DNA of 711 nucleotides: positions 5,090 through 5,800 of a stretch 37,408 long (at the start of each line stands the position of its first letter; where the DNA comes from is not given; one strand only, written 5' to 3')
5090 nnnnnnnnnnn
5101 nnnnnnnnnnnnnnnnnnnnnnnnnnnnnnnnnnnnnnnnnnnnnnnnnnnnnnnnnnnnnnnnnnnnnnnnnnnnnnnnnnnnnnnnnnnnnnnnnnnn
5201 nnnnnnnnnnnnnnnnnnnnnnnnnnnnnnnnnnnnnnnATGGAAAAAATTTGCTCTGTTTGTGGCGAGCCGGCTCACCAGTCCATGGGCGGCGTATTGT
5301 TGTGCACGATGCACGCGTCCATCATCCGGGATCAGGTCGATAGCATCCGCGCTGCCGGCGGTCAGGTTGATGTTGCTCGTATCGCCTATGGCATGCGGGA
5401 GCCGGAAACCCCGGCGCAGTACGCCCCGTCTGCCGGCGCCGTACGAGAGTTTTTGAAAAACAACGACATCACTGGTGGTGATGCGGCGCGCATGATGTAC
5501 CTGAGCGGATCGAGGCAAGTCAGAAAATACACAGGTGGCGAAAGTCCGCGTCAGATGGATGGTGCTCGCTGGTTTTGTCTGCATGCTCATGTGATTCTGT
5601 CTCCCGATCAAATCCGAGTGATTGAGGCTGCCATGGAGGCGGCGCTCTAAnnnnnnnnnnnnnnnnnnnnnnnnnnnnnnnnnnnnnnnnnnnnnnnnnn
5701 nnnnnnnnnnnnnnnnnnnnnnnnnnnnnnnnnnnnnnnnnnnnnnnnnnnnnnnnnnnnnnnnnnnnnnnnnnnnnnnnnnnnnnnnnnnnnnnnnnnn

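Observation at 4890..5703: Self-contained, counter-oriented two-gene cassette with a textbook sigma70 promoter, an operator palindrome and its own terminators, embedded in the leftward operon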

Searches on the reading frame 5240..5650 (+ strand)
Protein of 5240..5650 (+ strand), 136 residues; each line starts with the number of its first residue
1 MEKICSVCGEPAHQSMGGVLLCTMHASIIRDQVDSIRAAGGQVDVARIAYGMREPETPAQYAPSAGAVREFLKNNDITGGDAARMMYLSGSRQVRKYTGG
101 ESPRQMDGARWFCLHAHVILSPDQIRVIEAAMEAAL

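Call 4: search_protein_families(library=pfam, proteins=[window:5240-5647:+], max_evalue=1)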
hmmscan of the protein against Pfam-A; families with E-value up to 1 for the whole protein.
window:5240-5647:+ (136 aa): 1 family
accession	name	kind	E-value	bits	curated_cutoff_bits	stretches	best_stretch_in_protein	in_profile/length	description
PF11123.14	DNA_Packaging_2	-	0.072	13.6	27.5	1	62-83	29-49/79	DNA packaging protein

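Call 5: search_protein_families(library=phrogs, proteins=[window:5240-5647:+], max_evalue=0.1)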
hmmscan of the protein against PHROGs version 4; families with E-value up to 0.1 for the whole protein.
window:5240-5647:+ (136 aa): 2 families
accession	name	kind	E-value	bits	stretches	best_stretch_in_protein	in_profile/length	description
phrog_20491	-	unknown function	6.2e-11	43.4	1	62-132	5-75/92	-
phrog_891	-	head and packaging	0.091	14.1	0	64-80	44-60/106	terminase small subunit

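Call 12: find_homologous_proteins(query=window:5240-5647:+, max_evalue=0.01)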
Query window:5240-5647:+ (136 aa): 57 proteins with E <= 0.01 among 66 candidates.
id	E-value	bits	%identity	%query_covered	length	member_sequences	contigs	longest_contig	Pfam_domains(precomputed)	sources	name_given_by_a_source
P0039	5.7e-81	287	95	100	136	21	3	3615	-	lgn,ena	-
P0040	1.8e-77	275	90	100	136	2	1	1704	-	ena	-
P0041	3.7e-77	274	89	100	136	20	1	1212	-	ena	-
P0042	7.6e-77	273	90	100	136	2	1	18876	-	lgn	-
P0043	1.8e-76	272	90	100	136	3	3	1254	-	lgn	-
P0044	4.5e-76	271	89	100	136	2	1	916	-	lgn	-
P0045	8.3e-76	270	88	100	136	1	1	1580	-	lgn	-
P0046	3.4e-74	265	88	100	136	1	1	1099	-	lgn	-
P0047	5.2e-73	261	87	100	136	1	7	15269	-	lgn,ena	-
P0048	6.5e-73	261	87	100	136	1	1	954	-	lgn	-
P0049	7.2e-66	238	79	100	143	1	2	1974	-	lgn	-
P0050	5.2e-65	235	78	100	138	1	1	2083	-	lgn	-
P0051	2.6e-64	233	77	99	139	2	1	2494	-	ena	-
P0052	2.7e-64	233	76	100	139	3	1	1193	-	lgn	-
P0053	5.8e-64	232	76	100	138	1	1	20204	-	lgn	-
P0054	8.8e-64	231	74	100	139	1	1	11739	-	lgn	-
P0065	1.6e-54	201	68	100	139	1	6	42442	-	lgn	-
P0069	1.5e-52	195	65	100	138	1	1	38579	-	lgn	-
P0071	3.5e-50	187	66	97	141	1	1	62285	-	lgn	-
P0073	1.8e-46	175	60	97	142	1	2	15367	-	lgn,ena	-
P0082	2.6e-28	117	77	54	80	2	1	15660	-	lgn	-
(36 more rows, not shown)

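Call 14: find_encoding_contigs(protein=P0069, flank=6000, max_places=3)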
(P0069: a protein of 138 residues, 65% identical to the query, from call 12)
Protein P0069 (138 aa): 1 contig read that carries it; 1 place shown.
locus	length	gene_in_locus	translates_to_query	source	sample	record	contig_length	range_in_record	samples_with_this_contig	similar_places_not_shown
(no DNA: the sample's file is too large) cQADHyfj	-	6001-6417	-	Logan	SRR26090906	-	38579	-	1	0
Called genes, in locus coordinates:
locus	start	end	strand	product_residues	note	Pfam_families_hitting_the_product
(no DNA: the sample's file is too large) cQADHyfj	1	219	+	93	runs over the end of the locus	-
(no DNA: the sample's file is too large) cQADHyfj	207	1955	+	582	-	PF08273:Zn_Ribbon_Prim (weak)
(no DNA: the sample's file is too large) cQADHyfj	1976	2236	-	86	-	-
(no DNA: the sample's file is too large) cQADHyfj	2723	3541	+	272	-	-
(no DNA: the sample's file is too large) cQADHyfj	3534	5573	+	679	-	PF05876:GpA_ATPase, PF20454:GpA_nuclease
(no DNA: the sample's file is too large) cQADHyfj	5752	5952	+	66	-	-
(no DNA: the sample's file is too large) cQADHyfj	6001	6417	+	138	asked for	-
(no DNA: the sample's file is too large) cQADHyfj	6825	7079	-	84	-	-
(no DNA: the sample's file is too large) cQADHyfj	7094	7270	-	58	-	-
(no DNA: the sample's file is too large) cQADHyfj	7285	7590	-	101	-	PF14216:DUF4326 (faint)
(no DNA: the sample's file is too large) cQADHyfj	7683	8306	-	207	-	-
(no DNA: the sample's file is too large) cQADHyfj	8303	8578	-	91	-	-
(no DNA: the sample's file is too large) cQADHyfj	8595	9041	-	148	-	-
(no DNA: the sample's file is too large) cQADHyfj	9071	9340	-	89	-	-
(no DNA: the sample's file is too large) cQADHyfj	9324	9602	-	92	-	-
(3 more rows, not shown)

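Call 15: find_encoding_contigs(protein=P0065, flank=6000, max_places=4)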
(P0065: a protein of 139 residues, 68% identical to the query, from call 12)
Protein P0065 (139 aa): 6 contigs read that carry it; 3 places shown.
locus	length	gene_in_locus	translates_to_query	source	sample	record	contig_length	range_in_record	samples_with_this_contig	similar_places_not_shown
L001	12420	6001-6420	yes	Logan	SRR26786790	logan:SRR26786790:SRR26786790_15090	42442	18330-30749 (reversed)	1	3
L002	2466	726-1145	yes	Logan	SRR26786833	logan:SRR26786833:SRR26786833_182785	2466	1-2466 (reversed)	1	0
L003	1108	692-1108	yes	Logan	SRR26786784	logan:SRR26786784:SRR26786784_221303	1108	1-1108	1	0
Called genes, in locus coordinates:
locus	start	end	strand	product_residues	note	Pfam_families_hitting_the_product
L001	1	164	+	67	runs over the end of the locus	-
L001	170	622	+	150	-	PF00436:SSB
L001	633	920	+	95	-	-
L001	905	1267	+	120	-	-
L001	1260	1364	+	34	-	-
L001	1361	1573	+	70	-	-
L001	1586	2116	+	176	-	-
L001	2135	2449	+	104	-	-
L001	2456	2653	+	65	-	-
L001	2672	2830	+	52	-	-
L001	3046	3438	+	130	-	-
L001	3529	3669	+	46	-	-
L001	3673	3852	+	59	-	-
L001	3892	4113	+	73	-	-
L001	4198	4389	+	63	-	-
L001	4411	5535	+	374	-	PF00589:Phage_integrase (weak)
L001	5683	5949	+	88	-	-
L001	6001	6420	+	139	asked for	-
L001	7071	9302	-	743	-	-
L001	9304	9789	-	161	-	-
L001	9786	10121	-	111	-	-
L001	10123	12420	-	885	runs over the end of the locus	PF10145:PhageMin_Tail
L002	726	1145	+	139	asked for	-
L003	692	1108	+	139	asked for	?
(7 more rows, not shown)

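Call 16: find_encoding_contigs(protein=P0071, flank=6000, max_places=3)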
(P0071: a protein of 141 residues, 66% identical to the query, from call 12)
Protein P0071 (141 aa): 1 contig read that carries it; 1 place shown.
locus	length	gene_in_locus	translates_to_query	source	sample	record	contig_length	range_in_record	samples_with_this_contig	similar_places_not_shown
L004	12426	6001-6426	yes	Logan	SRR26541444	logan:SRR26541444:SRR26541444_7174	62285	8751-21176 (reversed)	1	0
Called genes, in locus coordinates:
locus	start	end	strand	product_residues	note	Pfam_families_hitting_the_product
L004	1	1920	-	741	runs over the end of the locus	PF16510:P22_portal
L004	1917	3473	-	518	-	-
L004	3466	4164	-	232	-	-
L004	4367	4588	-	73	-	-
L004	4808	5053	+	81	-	-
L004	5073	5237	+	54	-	-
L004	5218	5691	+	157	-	-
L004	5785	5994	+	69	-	-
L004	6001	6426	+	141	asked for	-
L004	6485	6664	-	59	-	-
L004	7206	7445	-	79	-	-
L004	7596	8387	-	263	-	PF01555:N6_N4_Mtase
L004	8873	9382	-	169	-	-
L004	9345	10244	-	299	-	-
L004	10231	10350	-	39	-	-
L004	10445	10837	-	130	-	PF14216:DUF4326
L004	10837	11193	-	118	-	PF06356:DUF1064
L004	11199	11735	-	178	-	-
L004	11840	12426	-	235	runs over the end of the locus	-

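Call 22: find_related_loci(query=A1, collection=viral_contigs, flank=6000)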
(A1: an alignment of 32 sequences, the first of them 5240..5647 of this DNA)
Query A1 (136 aa) in viral_contigs; peptide patterns used: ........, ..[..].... (x = any residue, [..] = any of these).
21 stretches matched a pattern; 7 encode a relative of the query (tblastn E <= 1e-3); 7 distinct loci.
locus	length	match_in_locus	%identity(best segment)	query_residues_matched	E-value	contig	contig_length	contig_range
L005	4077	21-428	93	1-136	2e-86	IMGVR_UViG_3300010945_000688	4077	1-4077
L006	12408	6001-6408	66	1-136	3e-61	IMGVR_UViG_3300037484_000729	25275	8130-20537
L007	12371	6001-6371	75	1-136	2e-42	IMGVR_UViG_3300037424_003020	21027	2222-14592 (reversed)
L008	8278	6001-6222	67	55-133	5e-31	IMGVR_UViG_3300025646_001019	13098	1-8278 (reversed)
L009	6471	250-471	65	63-136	3e-28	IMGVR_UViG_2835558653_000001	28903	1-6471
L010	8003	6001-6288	47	37-136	1e-16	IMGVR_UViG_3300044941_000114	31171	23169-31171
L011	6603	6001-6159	47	55-114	2e-10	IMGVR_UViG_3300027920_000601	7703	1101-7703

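Call 23: find_related_loci(query=A1, collection=genome_contigs, flank=8000)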
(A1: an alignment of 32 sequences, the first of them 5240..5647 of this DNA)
Query A1 (136 aa) in genome_contigs; peptide patterns used: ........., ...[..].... (x = any residue, [..] = any of these).
39 stretches matched a pattern; 3 encode a relative of the query (tblastn E <= 1e-3); 3 distinct loci.
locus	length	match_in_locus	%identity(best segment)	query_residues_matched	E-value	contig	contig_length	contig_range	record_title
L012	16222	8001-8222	65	63-136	2e-28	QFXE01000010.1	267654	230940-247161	MAG: endosymbiont of Escarpia spicata isolate A1462 scaffold78947_len267654_cov109_read99_cluster30, whole genome shotgu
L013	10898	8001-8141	77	88-134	2e-21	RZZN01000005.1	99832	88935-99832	MAG: Gammaproteobacteria bacterium isolate INTA.AUR.070 contig-100_26, whole genome shotgun sequence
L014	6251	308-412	74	98-132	2e-14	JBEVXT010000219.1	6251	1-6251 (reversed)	MAG: Sedimenticola sp. isolate 1_1 TCF1 c_000000001061, whole genome shotgun sequence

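Call 24: find_related_loci(query=A1, collection=metagenome_contigs, flank=5000)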
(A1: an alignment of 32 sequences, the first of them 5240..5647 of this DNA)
Query A1 (136 aa) in metagenome_contigs; peptide patterns used: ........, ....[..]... (x = any residue, [..] = any of these).
113 stretches matched a pattern; 11 encode a relative of the query (tblastn E <= 1e-3); 11 distinct loci.
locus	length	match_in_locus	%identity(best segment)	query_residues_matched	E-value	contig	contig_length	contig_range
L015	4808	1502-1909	93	1-136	2e-86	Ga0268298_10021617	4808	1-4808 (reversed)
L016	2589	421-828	92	1-136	2e-86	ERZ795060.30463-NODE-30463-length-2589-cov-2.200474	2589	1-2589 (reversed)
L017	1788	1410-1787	92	1-126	2e-84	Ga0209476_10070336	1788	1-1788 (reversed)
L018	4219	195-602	68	1-136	1e-60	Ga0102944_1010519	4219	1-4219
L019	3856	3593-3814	74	63-136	5e-35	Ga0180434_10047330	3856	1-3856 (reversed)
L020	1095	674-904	71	55-136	8e-35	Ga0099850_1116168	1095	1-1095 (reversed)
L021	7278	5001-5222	67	55-133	4e-31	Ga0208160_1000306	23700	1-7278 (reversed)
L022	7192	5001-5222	67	55-133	4e-31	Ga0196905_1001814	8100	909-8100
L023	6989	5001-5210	67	63-132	7e-31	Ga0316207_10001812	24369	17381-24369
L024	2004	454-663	64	63-132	1e-26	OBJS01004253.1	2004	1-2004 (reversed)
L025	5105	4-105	79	103-136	4e-14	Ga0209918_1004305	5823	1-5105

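Call 31: predict_structure(alignment_id=A1)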
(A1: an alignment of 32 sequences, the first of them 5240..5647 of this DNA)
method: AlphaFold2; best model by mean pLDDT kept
length: 136 residues; sequences in the alignment: 32
mean_pLDDT: 71.2   pTM: 0.43
mean pLDDT of the five models: 71.2, 68.4, 67.1, 66.1, 64.9
residues with pLDDT >= 90: 28; 70-90: 38; 50-70: 54; < 50: 16
segments of 3 or more residues with pLDDT < 50: 90-92, 100-105
pLDDT, mean of each block of 10 residues (from residue 1): 85 91 94 92 85 63 61 68 56 51 51 68 71 54
secondary structure, 60 per line:
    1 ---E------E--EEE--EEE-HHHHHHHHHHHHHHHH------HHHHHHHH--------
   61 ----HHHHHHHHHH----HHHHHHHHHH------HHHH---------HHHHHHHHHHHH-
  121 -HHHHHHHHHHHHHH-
elements in order: E14-16 E19-21 H23-38 H45-52 H65-74 H79-88 H95-98 H108-119 H122-135

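Call 33: search_solved_structures(query=A1, max_evalue=10, show_alignments=3)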
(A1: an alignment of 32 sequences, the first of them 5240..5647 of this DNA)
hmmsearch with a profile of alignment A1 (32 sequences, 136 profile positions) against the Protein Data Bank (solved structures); distinct sequences matched with E-value up to 10: 0.

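Call 37: search_dna_similar(query=window:5240-5647:+, collection=phages, mode=protein, max_evalue=0.01, max_rows=30)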
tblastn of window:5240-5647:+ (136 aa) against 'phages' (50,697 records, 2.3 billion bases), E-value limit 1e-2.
Records with a match: 9; places in all: 9; records where one place covers at least 80% of the query: 0.
Best place of each record, by identity: <60% 9.
By first word of the organism name: Burkholderia 8; Bordetella 1.
By host as written in the record: Burkholderia sp. 8; Bordetella avium 1.
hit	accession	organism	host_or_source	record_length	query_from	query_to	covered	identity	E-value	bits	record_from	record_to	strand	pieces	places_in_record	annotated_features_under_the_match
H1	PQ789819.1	Burkholderia phage vB_E192a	Burkholderia sp.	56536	58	132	55%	35.5%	8e-5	46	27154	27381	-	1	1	hypothetical protein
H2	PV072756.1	Burkholderia phage vB_PL1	Burkholderia sp.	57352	58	132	55%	35.5%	8e-5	46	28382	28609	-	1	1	hypothetical protein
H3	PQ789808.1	Burkholderia phage vB_SBP9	Burkholderia sp.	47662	63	132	51%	37.1%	4e-5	47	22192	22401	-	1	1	hypothetical protein | lysozyme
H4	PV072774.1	Burkholderia phage vB_SBP33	Burkholderia sp.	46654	63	132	51%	35.7%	2e-4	45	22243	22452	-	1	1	hypothetical protein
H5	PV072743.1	Burkholderia phage vB_SBP39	Burkholderia sp.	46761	63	132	51%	35.7%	2e-4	45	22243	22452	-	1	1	hypothetical protein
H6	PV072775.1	Burkholderia phage vB_FUB47a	Burkholderia sp.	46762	63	132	51%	35.7%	2e-4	45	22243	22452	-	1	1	hypothetical protein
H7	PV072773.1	Burkholderia phage vB_FUBS1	Burkholderia sp.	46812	63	132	51%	35.7%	2e-4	45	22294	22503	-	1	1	hypothetical protein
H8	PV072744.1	Burkholderia phage vB_FKKS2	Burkholderia sp.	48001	63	132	51%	35.7%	2e-4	45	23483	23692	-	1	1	hypothetical protein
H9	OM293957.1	Bordetella phage vB_BaM-IFTN8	Bordetella avium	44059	77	132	41%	42.9%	1e-4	46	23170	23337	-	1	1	XRE family transcriptional regulator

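Call 38: search_dna_similar(query=window:5240-5647:+, collection=plasmids, mode=protein, max_evalue=0.01, max_rows=30)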
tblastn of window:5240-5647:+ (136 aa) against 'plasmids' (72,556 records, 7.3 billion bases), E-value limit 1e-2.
Records with a match: 8; places in all: 9; records where one place covers at least 80% of the query: 0.
Best place of each record, by identity: <60% 8.
By first word of the organism name: Arsenophonus 6; Rouxiella 1; Novosphingobium 1.
By predicted mobility (MOB-suite, as given by PLSDB): mobilizable 6; non-mobilizable 2.
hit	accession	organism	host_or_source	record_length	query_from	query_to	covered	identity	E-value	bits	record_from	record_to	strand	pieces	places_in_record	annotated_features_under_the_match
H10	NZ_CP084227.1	Arsenophonus apicola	Apis mellifera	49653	60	134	55%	36.8%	3e-5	49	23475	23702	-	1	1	XRE family transcriptional regulator | hypothetical protein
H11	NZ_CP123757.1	Arsenophonus apicola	Apis mellifera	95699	60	134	55%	36.8%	3e-5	49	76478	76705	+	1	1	XRE family transcriptional regulator | hypothetical protein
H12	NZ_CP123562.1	Arsenophonus nasoniae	Nasonia vitripennis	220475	60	134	55%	36.8%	3e-5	49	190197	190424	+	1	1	XRE family transcriptional regulator | hypothetical protein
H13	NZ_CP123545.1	Arsenophonus nasoniae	Nasonia vitripennis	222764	60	134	55%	36.8%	3e-5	49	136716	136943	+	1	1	XRE family transcriptional regulator | hypothetical protein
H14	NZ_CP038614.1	Arsenophonus nasoniae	Nasonia vitripennis,pure culture,whole ...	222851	60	134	55%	36.8%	3e-5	49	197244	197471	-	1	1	XRE family transcriptional regulator | hypothetical protein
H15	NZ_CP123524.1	Arsenophonus nasoniae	Nasonia vitripennis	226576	60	134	55%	36.8%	3e-5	49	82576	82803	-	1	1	XRE family transcriptional regulator | hypothetical protein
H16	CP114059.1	Rouxiella badensis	whole organism,Peat bog soil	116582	62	132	52%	36.6%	2e-5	50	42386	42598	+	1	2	XRE family transcriptional regulator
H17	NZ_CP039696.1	Novosphingobium sp. EMRT-2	cell,freshwater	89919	63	101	29%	48.7%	2e-3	44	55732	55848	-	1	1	KorC repressor protein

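Call 39: get_annotated_region(hit=H3, flank=2500)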
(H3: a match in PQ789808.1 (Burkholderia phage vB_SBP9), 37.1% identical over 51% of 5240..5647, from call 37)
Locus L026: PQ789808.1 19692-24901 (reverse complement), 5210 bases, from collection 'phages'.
description: Burkholderia phage vB_SBP9, complete genome.
organism: Burkholderia phage vB_SBP9 (NCBI taxid 3416991)
taxonomy: Viruses
host: Burkholderia sp.; source: -; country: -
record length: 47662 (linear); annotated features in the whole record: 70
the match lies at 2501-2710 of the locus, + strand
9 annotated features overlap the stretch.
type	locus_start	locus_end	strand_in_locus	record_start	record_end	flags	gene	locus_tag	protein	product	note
CDS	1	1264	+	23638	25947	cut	-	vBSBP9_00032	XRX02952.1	T7 RNA polymerase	-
CDS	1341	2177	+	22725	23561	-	-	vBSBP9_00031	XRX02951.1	hypothetical protein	-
CDS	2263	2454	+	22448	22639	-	-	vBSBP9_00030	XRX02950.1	hypothetical protein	-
CDS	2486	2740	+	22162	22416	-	-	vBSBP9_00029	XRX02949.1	hypothetical protein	-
CDS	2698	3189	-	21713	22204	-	-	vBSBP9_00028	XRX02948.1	lysozyme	R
CDS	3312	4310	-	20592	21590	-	-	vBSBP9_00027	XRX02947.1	integrase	-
CDS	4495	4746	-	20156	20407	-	-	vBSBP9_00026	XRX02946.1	DNA-binding protein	-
CDS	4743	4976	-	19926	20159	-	-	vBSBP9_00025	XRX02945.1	hypothetical protein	-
CDS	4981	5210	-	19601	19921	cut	-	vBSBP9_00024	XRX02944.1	hypothetical protein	-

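Call 40: get_annotated_region(hit=H9, flank=2500)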
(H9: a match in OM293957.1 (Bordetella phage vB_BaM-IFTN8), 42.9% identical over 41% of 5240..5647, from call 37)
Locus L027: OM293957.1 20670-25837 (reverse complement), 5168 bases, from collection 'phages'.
description: Bordetella phage vB_BaM-IFTN8, complete genome.
organism: Bordetella phage vB_BaM-IFTN8 (NCBI taxid 2928724)
taxonomy: Viruses; Duplodnaviria; Heunggongvirae; Uroviricota; Caudoviricetes
host: Bordetella avium; source: prophage isolated from B. avium strain 12/ 574/1/C after induction with Mitomycin C; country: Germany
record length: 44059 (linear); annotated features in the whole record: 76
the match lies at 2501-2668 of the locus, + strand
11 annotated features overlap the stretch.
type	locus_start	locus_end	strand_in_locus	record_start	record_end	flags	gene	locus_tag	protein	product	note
CDS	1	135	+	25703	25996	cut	-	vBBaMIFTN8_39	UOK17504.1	hypothetical protein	-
CDS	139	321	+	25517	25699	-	-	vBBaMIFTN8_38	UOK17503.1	hypothetical protein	-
CDS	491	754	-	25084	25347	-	-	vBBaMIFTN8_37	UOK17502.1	hypothetical protein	-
CDS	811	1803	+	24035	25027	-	-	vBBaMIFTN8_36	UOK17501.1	integrase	-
CDS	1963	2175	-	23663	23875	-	-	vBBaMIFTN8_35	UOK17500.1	hypothetical protein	-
CDS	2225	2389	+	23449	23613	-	-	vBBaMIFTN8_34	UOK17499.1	hypothetical protein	-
CDS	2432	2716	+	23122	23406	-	-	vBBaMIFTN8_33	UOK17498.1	XRE family transcriptional regulator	-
CDS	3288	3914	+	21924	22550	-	-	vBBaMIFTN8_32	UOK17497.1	hypothetical protein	-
CDS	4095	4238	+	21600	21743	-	-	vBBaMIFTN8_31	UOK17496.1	hypothetical protein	-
CDS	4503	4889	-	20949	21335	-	-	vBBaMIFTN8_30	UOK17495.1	hypothetical protein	-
CDS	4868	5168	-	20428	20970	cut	-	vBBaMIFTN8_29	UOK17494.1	lysozyme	-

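Call 41: get_annotated_region(hit=H16, flank=2500)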
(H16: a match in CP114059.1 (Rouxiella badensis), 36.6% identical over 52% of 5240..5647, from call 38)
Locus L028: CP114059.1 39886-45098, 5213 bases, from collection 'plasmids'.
description: Rouxiella badensis strain DSM 100043 plasmid pSP2, complete sequence
organism: Rouxiella badensis (NCBI taxid 1646377)
taxonomy: Bacteria; Pseudomonadota; Gammaproteobacteria; Enterobacterales; Yersiniaceae; Rouxiella; Rouxiella badensis
host: -; source: whole organism,Peat bog soil; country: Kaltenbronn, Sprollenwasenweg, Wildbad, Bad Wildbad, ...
typing (MOB-suite, as given by PLSDB): non-mobilizable
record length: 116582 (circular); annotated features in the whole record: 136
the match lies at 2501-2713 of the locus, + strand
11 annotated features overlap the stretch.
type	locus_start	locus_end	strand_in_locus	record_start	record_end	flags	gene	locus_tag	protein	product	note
CDS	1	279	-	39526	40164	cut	-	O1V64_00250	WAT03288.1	hypothetical protein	-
CDS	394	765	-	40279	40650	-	-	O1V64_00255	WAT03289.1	hypothetical protein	-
CDS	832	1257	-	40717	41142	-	-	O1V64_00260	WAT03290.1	hypothetical protein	-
CDS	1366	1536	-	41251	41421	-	-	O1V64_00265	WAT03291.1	hypothetical protein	-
CDS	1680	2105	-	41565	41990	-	-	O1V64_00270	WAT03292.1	hypothetical protein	-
CDS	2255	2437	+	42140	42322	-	-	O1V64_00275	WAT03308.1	hypothetical protein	-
CDS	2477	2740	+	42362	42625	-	-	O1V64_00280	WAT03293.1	XRE family transcriptional regulator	-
CDS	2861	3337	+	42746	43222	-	-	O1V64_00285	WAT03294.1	hypothetical protein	-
CDS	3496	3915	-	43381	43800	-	-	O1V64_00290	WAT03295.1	hypothetical protein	-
CDS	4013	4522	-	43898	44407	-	-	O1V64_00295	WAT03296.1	lysozyme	-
CDS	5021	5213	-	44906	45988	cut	-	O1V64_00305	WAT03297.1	site-specific DNA-methyltransferase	-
